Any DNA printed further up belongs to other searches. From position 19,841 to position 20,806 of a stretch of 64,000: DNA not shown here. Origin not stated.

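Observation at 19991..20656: SerB-like HAD protein with both metal/nucleophile motifs altered (candidate pseudo-phosphatase)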

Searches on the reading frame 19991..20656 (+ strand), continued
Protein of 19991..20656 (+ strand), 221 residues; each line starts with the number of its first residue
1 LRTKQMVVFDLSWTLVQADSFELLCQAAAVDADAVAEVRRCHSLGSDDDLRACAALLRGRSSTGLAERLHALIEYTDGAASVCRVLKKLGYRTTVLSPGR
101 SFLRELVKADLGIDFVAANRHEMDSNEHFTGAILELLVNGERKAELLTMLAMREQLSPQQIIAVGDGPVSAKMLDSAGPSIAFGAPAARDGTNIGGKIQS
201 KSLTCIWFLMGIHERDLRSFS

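Call 58: find_encoding_contigs(protein=P0002, flank=6000, max_places=3)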
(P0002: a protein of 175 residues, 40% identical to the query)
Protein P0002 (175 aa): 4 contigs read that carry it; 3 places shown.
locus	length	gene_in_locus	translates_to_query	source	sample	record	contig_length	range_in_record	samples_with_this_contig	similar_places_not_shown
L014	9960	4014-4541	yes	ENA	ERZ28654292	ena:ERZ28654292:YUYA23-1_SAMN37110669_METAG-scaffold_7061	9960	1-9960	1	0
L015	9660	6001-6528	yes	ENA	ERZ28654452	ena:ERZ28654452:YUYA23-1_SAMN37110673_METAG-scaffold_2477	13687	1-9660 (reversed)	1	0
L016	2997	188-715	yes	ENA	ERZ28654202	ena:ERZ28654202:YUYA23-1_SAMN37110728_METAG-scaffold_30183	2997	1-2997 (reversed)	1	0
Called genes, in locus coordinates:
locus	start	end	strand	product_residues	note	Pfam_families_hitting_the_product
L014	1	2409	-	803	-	?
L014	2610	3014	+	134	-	PF01507:PAPS_reduct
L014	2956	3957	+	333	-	PF01507:PAPS_reduct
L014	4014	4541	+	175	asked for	PF00702:Hydrolase, PF12710:HAD, PF08282:Hydrolase_3 (weak)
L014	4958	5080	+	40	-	-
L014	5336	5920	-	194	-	PF10296:MMM1 (weak), PF26544:Mdm12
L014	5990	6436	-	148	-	PF00384:Molybdopterin, PF09326:NADH_dhqG_C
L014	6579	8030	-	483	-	PF13510:Fer2_4, PF10588:NADH-G_4Fe-4S_3, PF22117:Fer4_Nqo3, PF22151:Fer4_NDSU1, PF00384:Molybdopterin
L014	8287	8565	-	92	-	-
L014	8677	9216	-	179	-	-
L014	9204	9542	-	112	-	-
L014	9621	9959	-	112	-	?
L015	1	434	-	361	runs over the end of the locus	PF00856:SET, PF01753:zf-MYND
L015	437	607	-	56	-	-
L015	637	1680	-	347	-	PF01077:NIR_SIR, PF03460:NIR_SIR_ferr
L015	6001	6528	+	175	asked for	PF00702:Hydrolase, PF12710:HAD, PF08282:Hydrolase_3 (weak)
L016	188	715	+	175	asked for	PF00702:Hydrolase, PF12710:HAD, PF08282:Hydrolase_3 (weak)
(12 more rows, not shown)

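Call 64: find_homologous_proteins(query=P0197, max_evalue=1e-10)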
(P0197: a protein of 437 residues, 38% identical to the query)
Query P0197 (437 aa): 7990 proteins with E <= 1e-10 among 8000 candidates; the best 120 are listed.
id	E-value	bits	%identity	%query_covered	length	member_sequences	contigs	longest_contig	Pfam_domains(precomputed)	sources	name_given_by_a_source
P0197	1.1e-276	935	100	100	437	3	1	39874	PF21086.4,PF00702.33,PF08282.19,PF06888.19,PF13740.13,PF12710.14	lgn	-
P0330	1.3e-227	774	86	100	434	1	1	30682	PF00702.33,PF08282.19,PF13740.13,PF12710.14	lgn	-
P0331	7.4e-214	728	80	99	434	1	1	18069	PF00702.33,PF08282.19,PF13740.13,PF12710.14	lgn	-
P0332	1.0e-194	665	75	98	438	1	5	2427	PF00702.33,PF08282.19,PF13740.13,PF12710.14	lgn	-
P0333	3.4e-176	604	73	91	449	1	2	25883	PF00702.33,PF08282.19,PF13740.13,PF12710.14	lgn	-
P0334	8.9e-175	600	70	94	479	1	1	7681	PF00702.33,PF08282.19,PF06888.19,PF13740.13,PF12710.14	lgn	-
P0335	3.9e-174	598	69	97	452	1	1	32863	PF00702.33,PF08282.19,PF06888.19,PF13740.13,PF12710.14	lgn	-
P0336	2.0e-172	592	68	93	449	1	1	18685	PF00702.33,PF08282.19,PF06888.19,PF13740.13,PF12710.14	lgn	-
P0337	9.2e-171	586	68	92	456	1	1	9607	PF00702.33,PF08282.19,PF06888.19,PF13740.13,PF12710.14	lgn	-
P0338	2.3e-167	575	72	90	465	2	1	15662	PF00702.33,PF08282.19,PF13740.13,PF12710.14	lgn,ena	-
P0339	6.0e-160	551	62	95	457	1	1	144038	PF21086.4,PF00702.33,PF08282.19,PF13740.13,PF12710.14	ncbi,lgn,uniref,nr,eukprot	ncbi:Phosphoserine phosphatase [Gracilariopsis chorda]|uniref:phosphoserine phosphatase n=1 Tax=Grac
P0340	1.0e-158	547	65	92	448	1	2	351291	PF00702.33,PF08282.19,PF13740.13,PF12710.14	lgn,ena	-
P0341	3.7e-153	529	61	92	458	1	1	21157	PF13419.13,PF21086.4,PF00702.33,PF08282.19,PF06888.19,PF13740.13,PF12710.14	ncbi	ncbi:unnamed protein product [Agarophyton chilense]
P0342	1.2e-152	527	60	92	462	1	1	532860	PF13419.13,PF21086.4,PF00702.33,PF08282.19,PF06888.19,PF13740.13,PF12710.14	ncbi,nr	ncbi:Phosphoserine phosphatase [Gracilaria domingensis]|nr:Phosphoserine phosphatase [Gracilaria dom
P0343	4.9e-151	522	69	74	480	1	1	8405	PF21086.4,PF00702.33,PF08282.19,PF13740.13,PF12710.14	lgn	-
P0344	3.6e-150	519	61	90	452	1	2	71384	PF00702.33,PF08282.19,PF13740.13,PF12710.14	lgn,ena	-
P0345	1.0e-149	517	60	97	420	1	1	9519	PF13419.13,PF00702.33,PF08282.19,PF13740.13,PF12710.14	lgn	-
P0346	2.9e-148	512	60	90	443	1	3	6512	PF21086.4,PF00702.33,PF08282.19,PF06888.19,PF13740.13,PF12710.14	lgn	-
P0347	5.9e-139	482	58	95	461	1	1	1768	PF00702.33,PF08282.19,PF13740.13,PF12710.14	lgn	-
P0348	1.8e-138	480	68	72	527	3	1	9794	PF00702.33,PF08282.19,PF13740.13,PF12710.14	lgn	-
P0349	2.6e-138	480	58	95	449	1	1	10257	PF00702.33,PF08282.19,PF13740.13,PF12710.14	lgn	-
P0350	3.6e-138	479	65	76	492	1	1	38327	PF00702.33,PF08282.19,PF12710.14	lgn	-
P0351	1.6e-136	474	58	90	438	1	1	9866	PF00702.33,PF08282.19,PF06888.19,PF13740.13,PF12710.14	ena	-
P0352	2.9e-135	470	59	88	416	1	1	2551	PF00702.33,PF08282.19,PF13740.13,PF12710.14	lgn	-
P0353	3.4e-135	469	77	57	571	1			PF00702.33,PF01842.32,PF08282.19,PF13740.13,PF12710.14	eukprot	eukprot:TRINITY_DN3151_c0_g1_i2.p1 TRINITY_DN3151_c0_g1~~TRINITY_DN3151_c0_g1_i2.p1 ORF type:complet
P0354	3.5e-134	466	54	92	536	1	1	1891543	PF00702.33,PF01842.32,PF08282.19,PF13740.13,PF12710.14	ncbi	ncbi:hypothetical protein MMPV_003213 [Pyropia vietnamensis]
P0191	8.4e-134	465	77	57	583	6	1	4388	PF00702.33,PF01842.32,PF08282.19,PF13740.13,PF12710.14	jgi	-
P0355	8.7e-134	465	58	90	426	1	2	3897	PF00702.33,PF08282.19,PF13740.13,PF12710.14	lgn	-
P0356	8.8e-134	465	77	57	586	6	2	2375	PF00702.33,PF01842.32,PF08282.19,PF13740.13,PF12710.14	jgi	-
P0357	1.4e-133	464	56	95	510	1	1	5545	PF00702.33,PF08282.19,PF13740.13,PF12710.14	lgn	-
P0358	1.7e-133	464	58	91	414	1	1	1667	PF00702.33,PF08282.19,PF13740.13,PF12710.14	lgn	-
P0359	8.0e-133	462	57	91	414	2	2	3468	PF00702.33,PF08282.19,PF13740.13,PF12710.14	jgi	jgi:phosphoserine phosphatase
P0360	9.1e-133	461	57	91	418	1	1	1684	PF00702.33,PF08282.19,PF13740.13,PF12710.14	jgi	jgi:phosphoserine phosphatase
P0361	6.2e-132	459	57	91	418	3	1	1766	PF00702.33,PF08282.19,PF13740.13,PF12710.14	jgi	jgi:phosphoserine phosphatase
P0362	6.3e-132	459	57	90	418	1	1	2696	PF00702.33,PF08282.19,PF13740.13,PF12710.14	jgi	jgi:phosphoserine phosphatase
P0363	1.0e-131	458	57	92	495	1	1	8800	PF00702.33,PF08282.19,PF13740.13,PF12710.14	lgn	-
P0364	1.2e-130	454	58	91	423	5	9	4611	PF00702.33,PF08282.19,PF13740.13,PF12710.14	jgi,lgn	jgi:phosphoserine phosphatase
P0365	6.0e-130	452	60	90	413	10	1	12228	PF00702.33,PF08282.19,PF12710.14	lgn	-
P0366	7.6e-130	452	57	90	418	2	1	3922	PF00702.33,PF08282.19,PF13740.13,PF12710.14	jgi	jgi:phosphoserine phosphatase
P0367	2.1e-129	450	57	90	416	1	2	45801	PF00702.33,PF08282.19,PF13740.13,PF12710.14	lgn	-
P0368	1.3e-128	448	55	85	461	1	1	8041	PF00702.33,PF08282.19,PF13740.13,PF12710.14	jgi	jgi:phosphoserine phosphatase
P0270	1.3e-126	441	51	92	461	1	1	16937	PF00702.33,PF08282.19,PF13740.13,PF12710.14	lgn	-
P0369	2.4e-126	440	57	90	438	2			PF00702.33,PF08282.19,PF06888.19,PF13740.13,PF12710.14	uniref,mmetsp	uniref:phosphoserine phosphatase n=1 Tax=Compsopogon caeruleus TaxID=31354 RepID=A0A7S1TBH6_9RHOD|mm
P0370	1.0e-122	428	58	91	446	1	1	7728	PF00702.33,PF08282.19,PF13740.13,PF12710.14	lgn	-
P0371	6.8e-122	426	58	90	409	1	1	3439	PF00702.33,PF08282.19,PF13740.13,PF12710.14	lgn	-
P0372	5.6e-121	423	55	90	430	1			PF13419.13,PF21086.4,PF00702.33,PF08282.19,PF06888.19,PF13740.13,PF12710.14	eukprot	eukprot:CAMPEP_0185835866 /NCGR_PEP_ID=MMETSP1353-20130828/8638_1 /TAXON_ID=1077150 /ORGANISM="Eryth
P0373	2.3e-119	417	55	90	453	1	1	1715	PF00702.33,PF08282.19,PF13740.13,PF12710.14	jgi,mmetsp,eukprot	mmetsp:Transcript_6276/g.18936 ORF Transcript_6276/g.18936 Transcript_6276/m.18936 type:complete len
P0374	2.6e-119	417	50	90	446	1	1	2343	PF00702.33,PF08282.19,PF12710.14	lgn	-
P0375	1.2e-116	408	54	90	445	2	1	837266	PF00702.33,PF08282.19,PF06888.19,PF13740.13,PF12710.14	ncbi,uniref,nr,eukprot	ncbi:hypothetical protein CDCA_CDCA01G0255 [Cyanidium caldarium]|uniref:phosphoserine phosphatase n=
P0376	1.4e-115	405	52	90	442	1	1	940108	PF00702.33,PF08282.19,PF13740.13,PF12710.14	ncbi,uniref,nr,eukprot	ncbi:Phosphoserine phosphatase SerB2 [Porphyridium purpureum]|uniref:phosphoserine phosphatase n=1 T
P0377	1.2e-114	402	52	92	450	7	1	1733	PF00702.33,PF08282.19,PF13740.13,PF12710.14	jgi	-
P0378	1.2e-114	402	51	90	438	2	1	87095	PF00702.33,PF08282.19,PF13740.13,PF12710.14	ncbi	ncbi:Phosphoserine phosphatase, partial [Galdieria sulphuraria]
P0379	4.5e-114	400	51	90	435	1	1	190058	PF00702.33,PF08282.19,PF13740.13,PF12710.14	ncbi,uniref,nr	ncbi:hypothetical protein GpartN1_g6075.t1 [Galdieria partita]|uniref:phosphoserine phosphatase n=1 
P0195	4.7e-114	400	51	90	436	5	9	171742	PF00702.33,PF08282.19,PF13740.13,PF12710.14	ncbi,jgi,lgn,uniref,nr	ncbi:hypothetical protein GAYE_SCF46G5825 [Galdieria yellowstonensis]|jgi:phosphoserine phosphatase|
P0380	1.8e-113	398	51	91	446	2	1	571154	PF00702.33,PF08282.19,PF13740.13,PF12710.14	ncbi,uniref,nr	ncbi:hypothetical protein F1559_001192 [Cyanidiococcus yangmingshanensis]|uniref:phosphoserine phosp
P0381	5.1e-112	393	52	91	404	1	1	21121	PF21086.4,PF00702.33,PF01842.32,PF08282.19,PF13740.13,PF12710.14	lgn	-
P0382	7.6e-110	386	56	78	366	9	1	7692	PF00702.33,PF08282.19,PF12710.14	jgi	-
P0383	3.5e-109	384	50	90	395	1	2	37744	PF21086.4,PF00702.33,PF01842.32,PF08282.19,PF13740.13,PF12710.14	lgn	-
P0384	4.2e-109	383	52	90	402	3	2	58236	PF21086.4,PF00702.33,PF08282.19,PF13740.13,PF12710.14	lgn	-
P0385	4.7e-109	383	51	90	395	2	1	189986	PF21086.4,PF00702.33,PF01842.32,PF08282.19,PF13740.13,PF12710.14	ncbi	-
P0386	5.8e-109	383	56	78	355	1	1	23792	PF00702.33,PF13740.13,PF12710.14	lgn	-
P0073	7.3e-109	383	53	88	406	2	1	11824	PF21086.4,PF00702.33,PF01842.32,PF08282.19,PF13740.13,PF12710.14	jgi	jgi:phosphoserine phosphatase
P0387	1.0e-108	382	77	56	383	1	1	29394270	PF00702.33,PF08282.19,PF12710.14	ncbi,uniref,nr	ncbi:hypothetical protein I4F81_011810 [Pyropia yezoensis]|uniref:Uncharacterized protein n=1 Tax=Py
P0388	1.2e-108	382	52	88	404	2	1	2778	PF21086.4,PF00702.33,PF01842.32,PF08282.19,PF13740.13,PF12710.14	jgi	jgi:phosphoserine phosphatase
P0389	1.6e-107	378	52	88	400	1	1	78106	PF21086.4,PF00702.33,PF08282.19,PF13740.13,PF12710.14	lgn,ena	-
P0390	1.7e-107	378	54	78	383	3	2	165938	PF00702.33,PF08282.19,PF12710.14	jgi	jgi:phosphoserine phosphatase SerB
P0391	2.0e-107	378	53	88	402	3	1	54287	PF21086.4,PF00702.33,PF01842.32,PF08282.19,PF13740.13,PF12710.14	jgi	jgi:phosphoserine phosphatase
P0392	6.5e-107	376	52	89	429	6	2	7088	PF21086.4,PF00702.33,PF08282.19,PF13740.13,PF12710.14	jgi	jgi:phosphoserine phosphatase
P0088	7.6e-107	376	51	91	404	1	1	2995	PF21086.4,PF00702.33,PF01842.32,PF08282.19,PF06888.19,PF13740.13,PF12710.14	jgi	jgi:phosphoserine phosphatase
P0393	2.6e-106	374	50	91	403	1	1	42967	PF21086.4,PF00702.33,PF08282.19,PF06888.19,PF13740.13,PF12710.14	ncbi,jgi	jgi:phosphoserine phosphatase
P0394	3.1e-106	374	53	88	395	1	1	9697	PF21086.4,PF00702.33,PF08282.19,PF13740.13,PF12710.14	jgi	-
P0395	3.3e-106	374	51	89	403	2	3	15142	PF21086.4,PF00702.33,PF08282.19,PF06888.19,PF13740.13,PF12710.14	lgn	-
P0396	4.0e-106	374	51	90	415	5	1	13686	PF00702.33,PF01842.32,PF08282.19,PF06888.19,PF13740.13,PF12710.14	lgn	-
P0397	4.5e-106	374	51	91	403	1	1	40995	PF21086.4,PF00702.33,PF08282.19,PF06888.19,PF13740.13,PF12710.14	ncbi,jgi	jgi:phosphoserine phosphatase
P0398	6.3e-106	373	52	89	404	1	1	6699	PF13419.13,PF21086.4,PF00702.33,PF08282.19,PF13740.13,PF12710.14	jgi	jgi:phosphoserine phosphatase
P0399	6.9e-106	373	69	63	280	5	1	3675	PF00702.33,PF08282.19,PF12710.14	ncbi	-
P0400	3.0e-105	371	50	90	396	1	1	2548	PF21086.4,PF00702.33,PF08282.19,PF13740.13,PF12710.14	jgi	jgi:phosphoserine phosphatase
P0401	3.2e-105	371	52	88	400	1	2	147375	PF21086.4,PF00702.33,PF08282.19,PF13740.13,PF12710.14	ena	-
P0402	5.6e-105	370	50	89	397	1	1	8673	PF00702.33,PF01842.32,PF08282.19,PF06888.19,PF13740.13,PF12710.14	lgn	-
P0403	6.4e-105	370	50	90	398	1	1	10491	PF21086.4,PF00702.33,PF08282.19,PF13740.13,PF12710.14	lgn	-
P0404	6.5e-105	370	51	89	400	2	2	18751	PF21086.4,PF00702.33,PF08282.19,PF13740.13,PF12710.14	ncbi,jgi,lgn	jgi:phosphoserine phosphatase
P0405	7.6e-105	369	49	92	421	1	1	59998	PF21086.4,PF00702.33,PF01842.32,PF08282.19,PF13740.13,PF12710.14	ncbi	-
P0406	9.6e-105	369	51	89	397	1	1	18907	PF21086.4,PF00702.33,PF08282.19,PF13740.13,PF12710.14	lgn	-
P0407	1.4e-104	369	50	90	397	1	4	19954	PF21086.4,PF00702.33,PF08282.19,PF13740.13,PF12710.14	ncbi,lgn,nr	ncbi:phosphoserine phosphatase SerB [Myxococcota bacterium]|nr:phosphoserine phosphatase SerB [Myxoc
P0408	1.6e-104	368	50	90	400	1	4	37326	PF21086.4,PF00702.33,PF08282.19,PF13740.13,PF12710.14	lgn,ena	-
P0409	3.1e-104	367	50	90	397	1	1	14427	PF21086.4,PF00702.33,PF01842.32,PF08282.19,PF13740.13,PF12710.14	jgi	jgi:phosphoserine phosphatase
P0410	4.6e-104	367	50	89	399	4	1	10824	PF21086.4,PF00702.33,PF08282.19,PF13740.13,PF12710.14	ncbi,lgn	-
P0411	4.8e-104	367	49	90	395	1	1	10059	PF21086.4,PF00702.33,PF01842.32,PF08282.19,PF13740.13,PF12710.14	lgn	-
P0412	5.1e-104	367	51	90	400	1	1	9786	PF21086.4,PF00702.33,PF08282.19,PF13740.13,PF12710.14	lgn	-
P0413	6.3e-104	366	49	89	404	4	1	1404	PF13419.13,PF21086.4,PF00702.33,PF08282.19,PF06888.19,PF13740.13,PF12710.14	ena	-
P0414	7.1e-104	366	49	94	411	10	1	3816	PF21086.4,PF00702.33,PF01842.32,PF08282.19,PF13740.13,PF12710.14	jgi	jgi:phosphoserine phosphatase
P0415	7.4e-104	366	49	89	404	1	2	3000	PF13419.13,PF21086.4,PF00702.33,PF01842.32,PF08282.19,PF13740.13,PF12710.14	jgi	jgi:phosphoserine phosphatase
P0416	8.2e-104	366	51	88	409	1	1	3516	PF21086.4,PF00702.33,PF08282.19,PF06888.19,PF13740.13,PF12710.14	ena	-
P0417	1.1e-103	366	51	89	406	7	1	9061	PF13419.13,PF21086.4,PF00702.33,PF01842.32,PF08282.19,PF13740.13,PF12710.14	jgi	jgi:phosphoserine phosphatase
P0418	1.1e-103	366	50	88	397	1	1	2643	PF13419.13,PF00702.33,PF01842.32,PF08282.19,PF06888.19,PF13740.13,PF12710.14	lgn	-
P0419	1.3e-103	365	55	79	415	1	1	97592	PF00702.33,PF13740.13,PF12710.14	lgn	-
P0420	1.7e-103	365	52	89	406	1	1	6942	PF13419.13,PF21086.4,PF00702.33,PF08282.19,PF13740.13,PF12710.14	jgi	jgi:phosphoserine phosphatase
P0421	1.8e-103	365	49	88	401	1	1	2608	PF21086.4,PF00702.33,PF08282.19,PF13740.13,PF12710.14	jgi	jgi:phosphoserine phosphatase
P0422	2.0e-103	365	50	90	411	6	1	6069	PF21086.4,PF00702.33,PF01842.32,PF08282.19,PF13740.13,PF12710.14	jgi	jgi:phosphoserine phosphatase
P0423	2.4e-103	365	49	91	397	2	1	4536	PF21086.4,PF00702.33,PF08282.19,PF13740.13,PF12710.14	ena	-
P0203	2.6e-103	364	52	89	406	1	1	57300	PF13419.13,PF21086.4,PF00702.33,PF01842.32,PF08282.19,PF13740.13,PF12710.14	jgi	jgi:phosphoserine phosphatase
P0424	2.7e-103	364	52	89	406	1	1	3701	PF13419.13,PF21086.4,PF00702.33,PF08282.19,PF13740.13,PF12710.14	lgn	-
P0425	2.9e-103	364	49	88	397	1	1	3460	PF21086.4,PF00702.33,PF01842.32,PF08282.19,PF06888.19,PF13740.13,PF12710.14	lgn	-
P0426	4.1e-103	364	51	89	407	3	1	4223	PF13419.13,PF21086.4,PF00702.33,PF08282.19,PF06888.19,PF13740.13,PF12710.14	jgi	-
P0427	4.7e-103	364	51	87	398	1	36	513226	PF21086.4,PF00702.33,PF08282.19,PF13740.13,PF12710.14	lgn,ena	-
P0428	5.1e-103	363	49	88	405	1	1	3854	PF21086.4,PF00702.33,PF08282.19,PF06888.19,PF13740.13,PF12710.14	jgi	-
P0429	6.0e-103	363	50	89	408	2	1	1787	PF21086.4,PF00702.33,PF01842.32,PF08282.19,PF13740.13,PF12710.14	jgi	-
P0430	1.2e-102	362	51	88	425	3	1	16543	PF13419.13,PF21086.4,PF00702.33,PF01842.32,PF08282.19,PF06888.19,PF13740.13,PF12710.14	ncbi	ncbi:MAG: phosphoserine phosphatase SerB [Polyangiales bacterium]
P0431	1.3e-102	362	50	89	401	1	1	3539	PF21086.4,PF00702.33,PF01842.32,PF08282.19,PF13740.13,PF12710.14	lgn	-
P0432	1.6e-102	362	50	89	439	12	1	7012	PF21086.4,PF00702.33,PF08282.19,PF13740.13,PF12710.14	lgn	-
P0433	1.7e-102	362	49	89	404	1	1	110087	PF21086.4,PF00702.33,PF01842.32,PF08282.19,PF13740.13,PF12710.14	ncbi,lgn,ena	-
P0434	2.0e-102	362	50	89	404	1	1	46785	PF21086.4,PF00702.33,PF01842.32,PF08282.19,PF06888.19,PF13740.13,PF12710.14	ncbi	-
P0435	2.0e-102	362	51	90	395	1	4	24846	PF21086.4,PF00702.33,PF01842.32,PF08282.19,PF13740.13,PF12710.14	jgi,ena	-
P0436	2.1e-102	361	50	90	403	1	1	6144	PF21086.4,PF00702.33,PF01842.32,PF08282.19,PF06888.19,PF13740.13,PF12710.14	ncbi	ncbi:MAG TPA: phosphoserine phosphatase SerB [Polyangiales bacterium]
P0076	2.4e-102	361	49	92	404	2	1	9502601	PF21086.4,PF00702.33,PF01842.32,PF08282.19,PF13740.13,PF12710.14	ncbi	ncbi:MAG: phosphoserine phosphatase SerB [Myxococcales bacterium]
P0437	2.6e-102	361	51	90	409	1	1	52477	PF21086.4,PF00702.33,PF01842.32,PF08282.19,PF06888.19,PF13740.13,PF12710.14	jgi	jgi:phosphoserine phosphatase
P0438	3.5e-102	361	50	91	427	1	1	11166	PF21086.4,PF00702.33,PF08282.19,PF13740.13,PF12710.14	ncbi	-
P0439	7.0e-102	360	51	88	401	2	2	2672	PF13419.13,PF21086.4,PF00702.33,PF08282.19,PF13740.13,PF12710.14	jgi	jgi:phosphoserine phosphatase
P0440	7.2e-102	360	49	92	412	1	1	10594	PF21086.4,PF00702.33,PF08282.19,PF06888.19,PF13740.13,PF12710.14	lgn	-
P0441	1.7e-101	358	49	90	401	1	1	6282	PF21086.4,PF00702.33,PF08282.19,PF13740.13,PF12710.14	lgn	-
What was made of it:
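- A canonical paralogue coexists (call 64).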

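Call 67: find_encoding_contigs(protein=P0382, flank=4000, max_places=4)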
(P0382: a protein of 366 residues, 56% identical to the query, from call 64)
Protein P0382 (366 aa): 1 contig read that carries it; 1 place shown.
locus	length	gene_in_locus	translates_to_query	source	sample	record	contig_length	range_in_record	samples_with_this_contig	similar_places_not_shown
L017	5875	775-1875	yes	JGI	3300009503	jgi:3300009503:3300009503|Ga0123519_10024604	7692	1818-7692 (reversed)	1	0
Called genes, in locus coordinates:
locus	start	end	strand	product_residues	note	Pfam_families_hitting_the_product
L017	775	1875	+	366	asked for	PF00702:Hydrolase, PF12710:HAD, PF08282:Hydrolase_3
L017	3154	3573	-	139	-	PF05348:UMP1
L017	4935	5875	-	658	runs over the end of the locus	PF00005:ABC_tran, PF13191:AAA_16 (weak), PF13304:AAA_21 (faint), PF19055:ABC2_membrane_7, PF01061:ABC2_membrane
